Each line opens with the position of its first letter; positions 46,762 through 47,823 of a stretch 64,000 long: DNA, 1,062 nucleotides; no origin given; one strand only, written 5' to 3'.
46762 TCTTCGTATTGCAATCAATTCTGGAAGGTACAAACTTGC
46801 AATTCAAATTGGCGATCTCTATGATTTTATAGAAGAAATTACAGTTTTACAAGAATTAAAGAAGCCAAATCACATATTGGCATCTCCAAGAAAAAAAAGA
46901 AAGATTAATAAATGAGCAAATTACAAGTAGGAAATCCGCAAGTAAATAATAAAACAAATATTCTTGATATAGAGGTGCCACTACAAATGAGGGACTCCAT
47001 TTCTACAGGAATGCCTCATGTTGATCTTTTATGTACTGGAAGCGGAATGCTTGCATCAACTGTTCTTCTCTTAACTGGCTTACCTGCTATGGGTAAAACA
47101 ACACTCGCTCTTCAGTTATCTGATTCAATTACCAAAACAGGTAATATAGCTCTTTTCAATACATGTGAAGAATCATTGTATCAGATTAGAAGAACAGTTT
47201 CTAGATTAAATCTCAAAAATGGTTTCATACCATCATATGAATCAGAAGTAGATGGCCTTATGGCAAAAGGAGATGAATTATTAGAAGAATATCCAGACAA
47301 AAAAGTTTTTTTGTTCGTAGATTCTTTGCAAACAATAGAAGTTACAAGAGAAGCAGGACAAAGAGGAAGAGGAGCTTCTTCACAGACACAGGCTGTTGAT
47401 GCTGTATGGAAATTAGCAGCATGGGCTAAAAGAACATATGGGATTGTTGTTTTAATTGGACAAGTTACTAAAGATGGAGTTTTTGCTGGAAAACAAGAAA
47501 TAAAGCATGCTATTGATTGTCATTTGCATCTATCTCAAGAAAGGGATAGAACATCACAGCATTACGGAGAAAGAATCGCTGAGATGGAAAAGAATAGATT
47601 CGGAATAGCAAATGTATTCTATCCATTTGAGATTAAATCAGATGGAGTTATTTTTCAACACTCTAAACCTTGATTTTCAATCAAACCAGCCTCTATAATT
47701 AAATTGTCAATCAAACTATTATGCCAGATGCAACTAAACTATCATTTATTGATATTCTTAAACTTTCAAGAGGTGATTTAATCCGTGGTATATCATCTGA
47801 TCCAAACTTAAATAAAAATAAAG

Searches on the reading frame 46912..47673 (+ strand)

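Call 50: search_protein_families(library=ncbifam, proteins=[window:46912-47673:+], max_evalue=0.001)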
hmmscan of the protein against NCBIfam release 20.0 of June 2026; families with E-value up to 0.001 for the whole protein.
window:46912-47673:+ (253 aa): 9 families
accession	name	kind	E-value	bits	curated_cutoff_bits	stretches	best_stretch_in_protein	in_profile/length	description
TIGR00416.1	sms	equivalog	4.1e-25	88.4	403.05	1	3-246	51-277/454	DNA repair protein RadA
NF006799.0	PRK09302.1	equivalog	4.8e-09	35.3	408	1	27-101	252-325/515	circadian clock protein KaiC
TIGR03600.1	phage_DnaB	exception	6.2e-07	28.8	498.65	1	29-93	176-239/421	phage replicative helicase, DnaB family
NF004629.0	PRK05973.1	equivalog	3.8e-05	22.8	156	1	49-186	64-193/237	DNA helicase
TIGR00665.1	DnaB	equivalog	0.00029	19.8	385.25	1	29-81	177-228/435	replicative DNA helicase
TIGR03877.1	thermo_KaiC_1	hypoth_equivalog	0.00034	20.2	307.25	0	30-100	4-73/238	KaiC domain-containing protein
NF006606.0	PRK09165.1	equivalog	0.00038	19.2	540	1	29-76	199-244/497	replicative DNA helicase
TIGR03881.1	KaiC_arch_4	hypoth_equivalog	0.00056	19.7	247.8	1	30-102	3-74/231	KaiC domain-containing protein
NF004384.0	PRK05748.1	equivalog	0.00078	18.1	525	0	29-82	182-238/452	replicative DNA helicase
